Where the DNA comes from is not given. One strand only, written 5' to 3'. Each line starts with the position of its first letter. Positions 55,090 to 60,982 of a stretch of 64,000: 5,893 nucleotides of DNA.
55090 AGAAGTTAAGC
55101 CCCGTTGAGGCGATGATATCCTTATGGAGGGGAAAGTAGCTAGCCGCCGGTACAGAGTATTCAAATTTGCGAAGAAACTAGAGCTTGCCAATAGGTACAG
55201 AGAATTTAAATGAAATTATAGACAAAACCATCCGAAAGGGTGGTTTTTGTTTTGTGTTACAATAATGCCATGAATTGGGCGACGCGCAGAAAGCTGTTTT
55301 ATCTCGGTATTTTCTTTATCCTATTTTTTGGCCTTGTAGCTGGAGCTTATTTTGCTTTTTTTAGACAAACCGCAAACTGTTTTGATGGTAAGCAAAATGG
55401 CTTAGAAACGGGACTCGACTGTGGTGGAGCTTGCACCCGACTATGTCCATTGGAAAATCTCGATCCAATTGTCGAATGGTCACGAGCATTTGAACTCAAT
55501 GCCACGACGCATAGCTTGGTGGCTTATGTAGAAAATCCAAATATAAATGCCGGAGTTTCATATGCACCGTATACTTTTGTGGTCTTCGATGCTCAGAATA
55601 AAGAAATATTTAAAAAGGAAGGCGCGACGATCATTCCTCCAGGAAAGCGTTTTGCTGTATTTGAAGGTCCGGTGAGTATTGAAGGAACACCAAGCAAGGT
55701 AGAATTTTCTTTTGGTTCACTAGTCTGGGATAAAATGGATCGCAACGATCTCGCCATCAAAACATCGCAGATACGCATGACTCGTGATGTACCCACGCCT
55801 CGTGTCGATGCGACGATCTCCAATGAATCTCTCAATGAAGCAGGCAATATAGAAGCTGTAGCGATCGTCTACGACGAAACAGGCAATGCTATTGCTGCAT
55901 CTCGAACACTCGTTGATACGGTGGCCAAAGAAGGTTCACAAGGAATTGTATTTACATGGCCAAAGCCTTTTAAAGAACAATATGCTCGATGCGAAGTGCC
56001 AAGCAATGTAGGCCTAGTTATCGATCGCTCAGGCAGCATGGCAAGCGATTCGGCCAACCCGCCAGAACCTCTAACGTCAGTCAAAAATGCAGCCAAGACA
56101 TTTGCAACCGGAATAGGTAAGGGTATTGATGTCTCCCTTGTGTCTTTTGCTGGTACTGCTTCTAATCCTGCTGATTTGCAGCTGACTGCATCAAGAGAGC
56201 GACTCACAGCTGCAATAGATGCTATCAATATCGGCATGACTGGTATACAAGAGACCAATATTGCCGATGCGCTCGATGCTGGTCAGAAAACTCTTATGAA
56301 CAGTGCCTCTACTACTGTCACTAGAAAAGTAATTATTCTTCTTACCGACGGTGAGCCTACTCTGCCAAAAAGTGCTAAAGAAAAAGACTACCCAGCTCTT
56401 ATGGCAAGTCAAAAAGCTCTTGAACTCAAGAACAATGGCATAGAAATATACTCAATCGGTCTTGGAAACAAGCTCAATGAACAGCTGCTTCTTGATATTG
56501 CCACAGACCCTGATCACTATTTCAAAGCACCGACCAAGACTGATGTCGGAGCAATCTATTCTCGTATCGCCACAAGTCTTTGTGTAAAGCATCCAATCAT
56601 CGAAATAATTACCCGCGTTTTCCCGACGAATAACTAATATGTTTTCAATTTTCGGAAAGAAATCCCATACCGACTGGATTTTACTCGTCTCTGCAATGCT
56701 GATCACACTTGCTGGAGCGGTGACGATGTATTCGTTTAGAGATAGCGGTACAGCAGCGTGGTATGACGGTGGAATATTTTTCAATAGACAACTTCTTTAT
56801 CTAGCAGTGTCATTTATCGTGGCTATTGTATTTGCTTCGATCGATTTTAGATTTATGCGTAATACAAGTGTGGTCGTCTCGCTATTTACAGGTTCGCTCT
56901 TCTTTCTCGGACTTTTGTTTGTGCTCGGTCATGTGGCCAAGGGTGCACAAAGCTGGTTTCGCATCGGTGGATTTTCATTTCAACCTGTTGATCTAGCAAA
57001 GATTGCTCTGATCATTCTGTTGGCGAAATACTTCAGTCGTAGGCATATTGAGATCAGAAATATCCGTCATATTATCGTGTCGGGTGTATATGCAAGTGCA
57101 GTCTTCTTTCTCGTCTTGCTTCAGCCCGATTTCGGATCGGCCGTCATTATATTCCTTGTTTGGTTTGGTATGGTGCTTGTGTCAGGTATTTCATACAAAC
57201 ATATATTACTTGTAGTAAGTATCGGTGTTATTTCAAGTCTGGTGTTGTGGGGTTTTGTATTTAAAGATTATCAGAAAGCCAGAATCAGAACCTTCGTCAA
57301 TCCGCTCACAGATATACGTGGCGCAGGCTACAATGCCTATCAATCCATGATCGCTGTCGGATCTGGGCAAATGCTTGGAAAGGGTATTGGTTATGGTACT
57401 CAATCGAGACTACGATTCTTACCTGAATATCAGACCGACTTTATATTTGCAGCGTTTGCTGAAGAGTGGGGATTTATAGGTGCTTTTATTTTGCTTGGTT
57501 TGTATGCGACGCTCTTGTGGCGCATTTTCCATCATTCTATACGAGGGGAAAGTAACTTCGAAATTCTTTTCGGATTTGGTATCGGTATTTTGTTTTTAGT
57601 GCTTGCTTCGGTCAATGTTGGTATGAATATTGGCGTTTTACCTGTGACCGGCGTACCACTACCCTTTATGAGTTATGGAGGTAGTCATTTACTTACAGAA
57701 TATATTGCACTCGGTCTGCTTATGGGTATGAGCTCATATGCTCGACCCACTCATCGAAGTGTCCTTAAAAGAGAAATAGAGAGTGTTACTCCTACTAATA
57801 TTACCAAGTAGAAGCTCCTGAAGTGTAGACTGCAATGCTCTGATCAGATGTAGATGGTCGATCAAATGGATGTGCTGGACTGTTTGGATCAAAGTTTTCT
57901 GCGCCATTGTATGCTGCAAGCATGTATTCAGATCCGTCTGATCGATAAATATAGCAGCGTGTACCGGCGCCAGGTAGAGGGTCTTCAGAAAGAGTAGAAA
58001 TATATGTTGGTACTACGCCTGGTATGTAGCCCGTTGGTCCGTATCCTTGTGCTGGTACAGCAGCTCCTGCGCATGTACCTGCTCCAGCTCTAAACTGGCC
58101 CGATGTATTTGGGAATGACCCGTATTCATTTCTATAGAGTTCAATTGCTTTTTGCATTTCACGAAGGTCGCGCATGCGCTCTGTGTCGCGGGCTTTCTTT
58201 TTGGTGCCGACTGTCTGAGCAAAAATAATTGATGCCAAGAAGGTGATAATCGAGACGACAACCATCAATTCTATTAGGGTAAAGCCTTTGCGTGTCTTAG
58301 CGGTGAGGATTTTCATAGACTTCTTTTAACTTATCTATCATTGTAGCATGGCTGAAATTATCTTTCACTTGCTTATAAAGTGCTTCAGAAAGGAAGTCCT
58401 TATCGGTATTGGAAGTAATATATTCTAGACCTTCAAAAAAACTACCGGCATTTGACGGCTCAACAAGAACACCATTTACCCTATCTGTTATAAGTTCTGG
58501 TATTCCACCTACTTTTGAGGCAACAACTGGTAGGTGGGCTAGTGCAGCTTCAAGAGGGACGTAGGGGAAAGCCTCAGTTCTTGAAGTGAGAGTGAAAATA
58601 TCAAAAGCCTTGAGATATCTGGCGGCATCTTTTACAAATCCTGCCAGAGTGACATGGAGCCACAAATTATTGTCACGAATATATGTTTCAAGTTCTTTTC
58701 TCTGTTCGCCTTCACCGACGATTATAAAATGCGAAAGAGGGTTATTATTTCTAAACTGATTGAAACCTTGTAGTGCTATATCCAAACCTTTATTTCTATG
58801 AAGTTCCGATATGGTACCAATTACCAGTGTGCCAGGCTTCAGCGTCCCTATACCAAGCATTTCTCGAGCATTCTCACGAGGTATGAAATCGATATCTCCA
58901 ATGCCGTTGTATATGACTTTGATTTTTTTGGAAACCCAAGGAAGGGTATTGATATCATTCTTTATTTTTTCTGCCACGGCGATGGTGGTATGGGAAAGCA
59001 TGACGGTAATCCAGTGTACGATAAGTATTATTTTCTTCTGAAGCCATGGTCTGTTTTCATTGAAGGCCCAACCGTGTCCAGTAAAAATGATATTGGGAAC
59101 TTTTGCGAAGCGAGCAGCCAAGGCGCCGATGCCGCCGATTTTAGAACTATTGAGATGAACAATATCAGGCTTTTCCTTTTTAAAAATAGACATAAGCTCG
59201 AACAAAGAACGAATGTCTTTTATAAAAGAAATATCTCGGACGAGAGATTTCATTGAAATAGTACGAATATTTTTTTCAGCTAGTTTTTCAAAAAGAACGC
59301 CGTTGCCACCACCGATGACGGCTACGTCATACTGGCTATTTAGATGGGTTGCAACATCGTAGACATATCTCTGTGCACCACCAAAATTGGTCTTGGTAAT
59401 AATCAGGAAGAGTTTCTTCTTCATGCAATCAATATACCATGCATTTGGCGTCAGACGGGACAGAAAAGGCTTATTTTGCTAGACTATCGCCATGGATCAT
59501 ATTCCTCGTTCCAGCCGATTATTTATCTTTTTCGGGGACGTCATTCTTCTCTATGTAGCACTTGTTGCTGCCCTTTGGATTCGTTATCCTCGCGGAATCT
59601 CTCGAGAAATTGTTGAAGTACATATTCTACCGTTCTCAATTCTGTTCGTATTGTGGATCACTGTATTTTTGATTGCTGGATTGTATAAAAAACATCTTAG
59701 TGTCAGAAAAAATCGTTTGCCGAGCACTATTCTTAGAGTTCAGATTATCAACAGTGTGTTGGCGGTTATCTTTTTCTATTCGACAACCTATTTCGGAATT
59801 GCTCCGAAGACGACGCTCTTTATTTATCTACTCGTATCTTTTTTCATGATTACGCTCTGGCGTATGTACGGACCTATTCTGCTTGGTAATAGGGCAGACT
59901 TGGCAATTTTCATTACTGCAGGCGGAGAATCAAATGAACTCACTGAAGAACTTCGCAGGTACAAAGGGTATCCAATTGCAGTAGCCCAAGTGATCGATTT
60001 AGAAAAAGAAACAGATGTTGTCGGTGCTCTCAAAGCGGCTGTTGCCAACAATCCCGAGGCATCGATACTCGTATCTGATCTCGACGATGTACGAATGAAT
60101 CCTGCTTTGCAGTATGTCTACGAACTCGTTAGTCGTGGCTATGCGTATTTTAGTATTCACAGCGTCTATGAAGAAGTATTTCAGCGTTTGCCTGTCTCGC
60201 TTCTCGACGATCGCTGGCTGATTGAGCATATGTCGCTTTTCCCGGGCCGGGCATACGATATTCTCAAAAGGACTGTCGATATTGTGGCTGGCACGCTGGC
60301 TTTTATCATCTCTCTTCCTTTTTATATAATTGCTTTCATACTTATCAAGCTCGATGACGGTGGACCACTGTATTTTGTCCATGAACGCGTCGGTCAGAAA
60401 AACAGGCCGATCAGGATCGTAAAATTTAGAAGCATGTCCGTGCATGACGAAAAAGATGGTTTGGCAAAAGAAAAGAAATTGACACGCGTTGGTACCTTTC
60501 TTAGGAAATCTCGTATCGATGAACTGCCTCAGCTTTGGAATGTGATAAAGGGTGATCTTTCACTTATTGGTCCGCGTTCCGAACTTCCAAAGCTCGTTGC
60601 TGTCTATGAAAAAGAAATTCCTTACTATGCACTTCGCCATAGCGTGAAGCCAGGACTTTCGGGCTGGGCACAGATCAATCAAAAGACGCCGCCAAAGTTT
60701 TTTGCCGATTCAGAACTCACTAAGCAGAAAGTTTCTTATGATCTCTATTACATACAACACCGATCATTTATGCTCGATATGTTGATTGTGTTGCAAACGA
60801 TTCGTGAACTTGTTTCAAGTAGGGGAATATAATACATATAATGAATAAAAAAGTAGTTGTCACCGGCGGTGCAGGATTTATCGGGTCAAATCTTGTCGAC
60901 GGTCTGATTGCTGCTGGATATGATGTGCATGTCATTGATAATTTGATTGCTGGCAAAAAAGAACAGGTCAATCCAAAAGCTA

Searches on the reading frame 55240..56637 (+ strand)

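Call 66: search_protein_families(library=pfam, proteins=[window:55240-56637:+], max_evalue=0.001)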
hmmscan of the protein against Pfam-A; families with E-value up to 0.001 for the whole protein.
window:55240-56637:+ (465 aa): 2 families
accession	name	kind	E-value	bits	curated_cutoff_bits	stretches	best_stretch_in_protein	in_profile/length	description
PF00092.34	VWA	-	2.8e-22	80.2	23.8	1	256-440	1-172/174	von Willebrand factor type A domain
PF13519.12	VWA_2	-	8.8e-13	49.3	27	1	259-372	3-107/107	von Willebrand factor type A domain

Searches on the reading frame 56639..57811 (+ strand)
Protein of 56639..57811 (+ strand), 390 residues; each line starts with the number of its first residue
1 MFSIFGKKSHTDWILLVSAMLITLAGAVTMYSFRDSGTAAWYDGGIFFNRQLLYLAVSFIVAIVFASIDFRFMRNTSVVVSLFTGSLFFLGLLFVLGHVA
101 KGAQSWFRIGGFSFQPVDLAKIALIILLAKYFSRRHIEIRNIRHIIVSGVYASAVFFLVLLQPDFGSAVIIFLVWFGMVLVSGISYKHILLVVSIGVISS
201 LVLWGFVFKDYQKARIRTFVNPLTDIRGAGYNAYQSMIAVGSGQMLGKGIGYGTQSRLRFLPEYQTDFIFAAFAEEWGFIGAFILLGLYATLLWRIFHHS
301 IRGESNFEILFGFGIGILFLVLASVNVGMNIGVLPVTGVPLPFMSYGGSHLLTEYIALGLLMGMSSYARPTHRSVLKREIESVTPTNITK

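Call 66: search_protein_families(library=pfam, proteins=[window:56639-57811:+], max_evalue=0.001)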
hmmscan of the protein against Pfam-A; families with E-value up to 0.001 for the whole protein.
window:56639-57811:+ (390 aa): 1 family
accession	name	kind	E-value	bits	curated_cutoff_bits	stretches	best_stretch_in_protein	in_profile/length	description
PF01098.24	FTSW_RODA_SPOVE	-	3.7e-94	316.1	26.4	1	14-368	3-354/356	Cell cycle protein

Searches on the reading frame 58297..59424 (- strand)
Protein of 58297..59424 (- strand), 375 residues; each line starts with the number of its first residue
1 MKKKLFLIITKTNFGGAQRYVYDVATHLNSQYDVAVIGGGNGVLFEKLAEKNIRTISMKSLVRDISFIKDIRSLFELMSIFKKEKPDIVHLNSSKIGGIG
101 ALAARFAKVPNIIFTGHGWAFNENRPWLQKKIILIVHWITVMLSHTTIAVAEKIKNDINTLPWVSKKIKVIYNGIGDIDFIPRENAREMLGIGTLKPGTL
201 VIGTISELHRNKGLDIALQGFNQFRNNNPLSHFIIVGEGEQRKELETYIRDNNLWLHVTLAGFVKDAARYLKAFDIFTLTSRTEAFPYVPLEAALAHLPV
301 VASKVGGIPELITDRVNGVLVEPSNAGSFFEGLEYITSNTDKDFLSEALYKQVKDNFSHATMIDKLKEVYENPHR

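Call 66: search_protein_families(library=pfam, proteins=[window:58297-59424:-], max_evalue=0.001)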
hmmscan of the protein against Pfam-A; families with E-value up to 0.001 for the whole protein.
window:58297-59424:- (375 aa): 6 families
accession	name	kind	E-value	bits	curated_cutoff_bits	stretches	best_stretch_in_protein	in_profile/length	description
PF13692.12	Glyco_trans_1_4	-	2.2e-31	109.5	27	1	201-336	3-139/142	Glycosyl transferases group 1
PF00534.26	Glycos_transf_1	-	1.4e-30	106.5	26.4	1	196-341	12-160/172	Glycosyl transferases group 1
PF13439.12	Glyco_transf_4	-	1.7e-23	83.9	28.5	1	14-175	1-166/170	Glycosyltransferase Family 4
PF13579.12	Glyco_trans_4_4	-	1.1e-12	49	29.7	1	15-174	1-158/158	Glycosyl transferase 4-like domain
PF13477.12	Glyco_trans_4_2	-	2.5e-11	44.4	23.4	1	20-124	12-114/139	Glycosyl transferase 4-like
PF20706.3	GT4-conflict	-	9.5e-09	35.1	26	1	197-324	198-332/385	Family 4 Glycosyltransferase in conflict systems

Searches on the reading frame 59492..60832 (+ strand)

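Call 66: search_protein_families(library=pfam, proteins=[window:59492-60832:+], max_evalue=0.001)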
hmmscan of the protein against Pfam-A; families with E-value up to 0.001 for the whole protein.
window:59492-60832:+ (446 aa): 1 family
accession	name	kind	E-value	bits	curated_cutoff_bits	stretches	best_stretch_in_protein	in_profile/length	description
PF02397.22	Bac_transf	-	3e-57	193.5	27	1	259-441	1-178/179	Bacterial sugar transferase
